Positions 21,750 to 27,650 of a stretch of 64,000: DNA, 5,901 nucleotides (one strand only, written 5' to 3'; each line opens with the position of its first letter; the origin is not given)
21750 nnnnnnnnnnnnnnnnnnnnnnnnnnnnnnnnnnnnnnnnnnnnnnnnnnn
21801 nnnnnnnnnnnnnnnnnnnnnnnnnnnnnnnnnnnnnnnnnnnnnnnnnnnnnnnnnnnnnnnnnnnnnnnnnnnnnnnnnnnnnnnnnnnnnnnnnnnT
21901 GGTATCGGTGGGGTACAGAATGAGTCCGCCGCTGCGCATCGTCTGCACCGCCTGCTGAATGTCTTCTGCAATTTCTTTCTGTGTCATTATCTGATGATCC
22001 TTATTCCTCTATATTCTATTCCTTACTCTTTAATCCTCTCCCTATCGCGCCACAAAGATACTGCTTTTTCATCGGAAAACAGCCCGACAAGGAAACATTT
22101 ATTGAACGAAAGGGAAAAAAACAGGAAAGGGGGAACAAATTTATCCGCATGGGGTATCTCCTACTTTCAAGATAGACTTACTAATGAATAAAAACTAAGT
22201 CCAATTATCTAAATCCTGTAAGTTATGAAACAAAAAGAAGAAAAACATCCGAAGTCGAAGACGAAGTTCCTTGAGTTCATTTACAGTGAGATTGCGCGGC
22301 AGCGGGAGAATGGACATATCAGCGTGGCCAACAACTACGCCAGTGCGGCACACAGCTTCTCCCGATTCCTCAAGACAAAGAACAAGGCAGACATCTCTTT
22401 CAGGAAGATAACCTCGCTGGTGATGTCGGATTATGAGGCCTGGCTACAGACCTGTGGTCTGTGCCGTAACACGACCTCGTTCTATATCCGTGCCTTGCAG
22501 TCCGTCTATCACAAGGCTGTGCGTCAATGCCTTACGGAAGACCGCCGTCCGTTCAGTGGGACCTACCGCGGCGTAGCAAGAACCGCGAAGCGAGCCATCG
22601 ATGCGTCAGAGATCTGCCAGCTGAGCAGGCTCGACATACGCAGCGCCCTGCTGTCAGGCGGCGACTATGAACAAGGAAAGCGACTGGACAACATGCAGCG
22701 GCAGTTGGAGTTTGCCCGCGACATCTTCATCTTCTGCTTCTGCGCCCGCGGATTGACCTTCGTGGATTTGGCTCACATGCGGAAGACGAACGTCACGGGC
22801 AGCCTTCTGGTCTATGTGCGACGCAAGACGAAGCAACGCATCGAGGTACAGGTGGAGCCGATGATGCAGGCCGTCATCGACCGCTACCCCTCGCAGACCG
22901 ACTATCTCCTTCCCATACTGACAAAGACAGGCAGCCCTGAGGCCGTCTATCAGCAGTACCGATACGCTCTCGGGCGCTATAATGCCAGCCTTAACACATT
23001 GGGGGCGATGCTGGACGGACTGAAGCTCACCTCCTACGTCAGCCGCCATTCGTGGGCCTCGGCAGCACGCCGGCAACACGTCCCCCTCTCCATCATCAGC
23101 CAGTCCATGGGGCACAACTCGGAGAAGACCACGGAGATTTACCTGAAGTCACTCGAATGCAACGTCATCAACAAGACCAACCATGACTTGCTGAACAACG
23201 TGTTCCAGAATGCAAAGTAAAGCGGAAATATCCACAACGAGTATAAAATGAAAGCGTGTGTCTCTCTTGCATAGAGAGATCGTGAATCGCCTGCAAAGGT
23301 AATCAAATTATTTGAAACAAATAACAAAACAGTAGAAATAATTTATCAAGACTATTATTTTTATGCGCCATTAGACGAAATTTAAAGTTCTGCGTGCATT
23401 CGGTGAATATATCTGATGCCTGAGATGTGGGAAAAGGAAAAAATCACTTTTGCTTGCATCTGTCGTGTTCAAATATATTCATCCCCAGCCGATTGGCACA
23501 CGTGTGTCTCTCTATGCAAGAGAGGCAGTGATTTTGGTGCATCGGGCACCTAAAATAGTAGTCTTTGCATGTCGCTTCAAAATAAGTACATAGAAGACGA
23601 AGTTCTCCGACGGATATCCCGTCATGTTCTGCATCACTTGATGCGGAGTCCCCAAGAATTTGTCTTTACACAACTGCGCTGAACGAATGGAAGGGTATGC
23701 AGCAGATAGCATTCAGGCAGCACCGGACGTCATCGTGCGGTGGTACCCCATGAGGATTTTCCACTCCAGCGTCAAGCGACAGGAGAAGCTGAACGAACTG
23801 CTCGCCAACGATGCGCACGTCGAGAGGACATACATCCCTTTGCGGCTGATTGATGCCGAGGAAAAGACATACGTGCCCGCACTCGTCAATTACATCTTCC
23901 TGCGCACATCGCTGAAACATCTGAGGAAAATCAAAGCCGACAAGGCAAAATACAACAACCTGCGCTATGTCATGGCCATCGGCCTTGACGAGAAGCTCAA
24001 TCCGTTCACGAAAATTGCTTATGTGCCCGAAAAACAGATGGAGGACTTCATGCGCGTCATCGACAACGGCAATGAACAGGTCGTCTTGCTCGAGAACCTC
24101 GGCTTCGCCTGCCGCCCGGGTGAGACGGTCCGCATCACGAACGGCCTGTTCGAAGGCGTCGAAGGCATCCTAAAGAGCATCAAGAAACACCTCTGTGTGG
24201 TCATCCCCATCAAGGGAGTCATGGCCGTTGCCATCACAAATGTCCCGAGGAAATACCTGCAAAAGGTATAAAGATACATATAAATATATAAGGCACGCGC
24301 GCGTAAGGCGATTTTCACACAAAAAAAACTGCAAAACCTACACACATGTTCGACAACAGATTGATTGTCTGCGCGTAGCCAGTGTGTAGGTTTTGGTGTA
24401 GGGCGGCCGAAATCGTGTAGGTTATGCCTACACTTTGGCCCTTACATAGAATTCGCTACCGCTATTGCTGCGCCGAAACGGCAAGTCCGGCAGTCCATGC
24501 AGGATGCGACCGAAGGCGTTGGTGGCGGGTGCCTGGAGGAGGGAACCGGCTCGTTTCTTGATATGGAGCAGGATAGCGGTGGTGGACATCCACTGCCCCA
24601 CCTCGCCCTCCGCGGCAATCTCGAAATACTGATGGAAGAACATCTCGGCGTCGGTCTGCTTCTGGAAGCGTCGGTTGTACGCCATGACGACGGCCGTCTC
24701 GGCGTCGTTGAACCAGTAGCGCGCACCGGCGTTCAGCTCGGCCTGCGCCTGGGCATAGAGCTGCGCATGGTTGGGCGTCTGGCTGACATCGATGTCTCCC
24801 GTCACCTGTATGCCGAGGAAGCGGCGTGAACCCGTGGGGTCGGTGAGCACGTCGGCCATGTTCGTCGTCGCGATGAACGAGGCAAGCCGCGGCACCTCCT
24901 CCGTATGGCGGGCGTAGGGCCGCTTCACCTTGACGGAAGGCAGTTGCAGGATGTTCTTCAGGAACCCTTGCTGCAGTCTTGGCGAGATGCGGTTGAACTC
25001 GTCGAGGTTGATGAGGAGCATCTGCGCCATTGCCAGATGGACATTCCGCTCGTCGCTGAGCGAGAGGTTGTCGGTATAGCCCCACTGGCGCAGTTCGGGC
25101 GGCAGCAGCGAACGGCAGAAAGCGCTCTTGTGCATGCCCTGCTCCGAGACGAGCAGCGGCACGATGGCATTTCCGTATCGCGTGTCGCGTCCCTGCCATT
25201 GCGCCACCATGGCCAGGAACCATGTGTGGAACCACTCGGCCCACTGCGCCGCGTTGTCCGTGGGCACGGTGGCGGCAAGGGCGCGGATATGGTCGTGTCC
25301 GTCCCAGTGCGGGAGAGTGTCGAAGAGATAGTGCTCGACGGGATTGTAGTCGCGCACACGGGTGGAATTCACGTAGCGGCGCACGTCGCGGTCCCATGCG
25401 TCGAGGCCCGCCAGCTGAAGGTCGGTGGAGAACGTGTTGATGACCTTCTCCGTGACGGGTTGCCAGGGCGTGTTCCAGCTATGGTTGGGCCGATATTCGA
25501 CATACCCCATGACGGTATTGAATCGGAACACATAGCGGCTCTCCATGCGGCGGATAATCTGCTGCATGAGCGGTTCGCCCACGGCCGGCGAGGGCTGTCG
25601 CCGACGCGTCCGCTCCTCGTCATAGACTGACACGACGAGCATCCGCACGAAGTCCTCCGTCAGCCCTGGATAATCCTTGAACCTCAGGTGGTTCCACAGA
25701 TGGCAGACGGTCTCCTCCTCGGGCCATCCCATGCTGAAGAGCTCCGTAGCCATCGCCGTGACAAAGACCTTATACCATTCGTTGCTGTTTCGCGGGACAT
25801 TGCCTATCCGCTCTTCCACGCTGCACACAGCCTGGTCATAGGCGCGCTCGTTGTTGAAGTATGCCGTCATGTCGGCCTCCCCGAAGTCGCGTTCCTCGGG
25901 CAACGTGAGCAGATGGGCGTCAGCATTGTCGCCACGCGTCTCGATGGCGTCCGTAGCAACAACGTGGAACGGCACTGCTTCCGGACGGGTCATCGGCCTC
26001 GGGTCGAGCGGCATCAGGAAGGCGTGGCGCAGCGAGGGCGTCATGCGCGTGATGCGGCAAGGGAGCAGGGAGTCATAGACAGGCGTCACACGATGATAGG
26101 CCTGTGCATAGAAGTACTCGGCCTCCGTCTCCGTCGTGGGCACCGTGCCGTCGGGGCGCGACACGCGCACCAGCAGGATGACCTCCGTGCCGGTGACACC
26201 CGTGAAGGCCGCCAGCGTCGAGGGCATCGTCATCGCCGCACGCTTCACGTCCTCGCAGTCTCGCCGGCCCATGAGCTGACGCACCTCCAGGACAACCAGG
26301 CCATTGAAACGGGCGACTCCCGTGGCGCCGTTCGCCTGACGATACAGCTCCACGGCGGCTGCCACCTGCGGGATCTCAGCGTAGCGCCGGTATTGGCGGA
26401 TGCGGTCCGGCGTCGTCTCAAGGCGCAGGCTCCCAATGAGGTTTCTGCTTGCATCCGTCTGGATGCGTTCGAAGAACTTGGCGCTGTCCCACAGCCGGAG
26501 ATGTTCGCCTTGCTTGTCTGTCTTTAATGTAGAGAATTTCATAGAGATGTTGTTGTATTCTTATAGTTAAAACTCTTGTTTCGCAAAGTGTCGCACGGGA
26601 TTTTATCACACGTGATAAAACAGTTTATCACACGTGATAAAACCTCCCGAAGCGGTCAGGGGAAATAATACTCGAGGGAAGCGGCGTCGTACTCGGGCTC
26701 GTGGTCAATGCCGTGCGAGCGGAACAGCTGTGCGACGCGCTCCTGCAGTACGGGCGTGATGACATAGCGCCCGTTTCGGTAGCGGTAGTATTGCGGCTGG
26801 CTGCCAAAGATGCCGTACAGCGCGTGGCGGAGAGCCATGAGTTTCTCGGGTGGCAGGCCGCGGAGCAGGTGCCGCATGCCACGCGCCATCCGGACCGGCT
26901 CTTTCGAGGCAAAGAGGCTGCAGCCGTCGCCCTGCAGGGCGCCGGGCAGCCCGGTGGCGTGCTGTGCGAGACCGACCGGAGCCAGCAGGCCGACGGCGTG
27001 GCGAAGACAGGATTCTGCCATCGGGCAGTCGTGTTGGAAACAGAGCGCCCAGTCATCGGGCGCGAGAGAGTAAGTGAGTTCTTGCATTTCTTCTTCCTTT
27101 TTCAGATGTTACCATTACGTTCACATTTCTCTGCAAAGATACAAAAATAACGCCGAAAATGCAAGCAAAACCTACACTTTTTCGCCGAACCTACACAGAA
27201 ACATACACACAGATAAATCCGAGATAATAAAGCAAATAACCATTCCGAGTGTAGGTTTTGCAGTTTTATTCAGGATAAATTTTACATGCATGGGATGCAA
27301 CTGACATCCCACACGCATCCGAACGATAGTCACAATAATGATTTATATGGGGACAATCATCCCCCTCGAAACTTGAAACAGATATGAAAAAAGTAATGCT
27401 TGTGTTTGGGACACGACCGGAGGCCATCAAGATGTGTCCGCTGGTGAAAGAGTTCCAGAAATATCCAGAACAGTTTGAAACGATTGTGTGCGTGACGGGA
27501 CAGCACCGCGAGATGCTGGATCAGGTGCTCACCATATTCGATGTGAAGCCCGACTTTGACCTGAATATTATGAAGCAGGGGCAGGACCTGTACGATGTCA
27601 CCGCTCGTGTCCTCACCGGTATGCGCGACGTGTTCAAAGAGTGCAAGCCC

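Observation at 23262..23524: Candidate phase-variable (invertible) promoter next to a tyrosine recombinase, assembled in the OFF orientation relative to upxY and the capsule genes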

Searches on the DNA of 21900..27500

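Call 62: search_rna_families(source=window, start=21900, end=27500, threshold=evalue, max_evalue=1)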
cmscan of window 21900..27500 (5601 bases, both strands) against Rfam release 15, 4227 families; matches with E-value up to 1: 1.
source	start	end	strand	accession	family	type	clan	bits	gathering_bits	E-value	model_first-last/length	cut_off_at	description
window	26006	26062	+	RF01543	TB11Cs5H2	Gene; snRNA; snoRNA; HACA-box;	-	21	47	0.42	1-68/68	no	Trypanosomatid snoRNA TB11Cs5H2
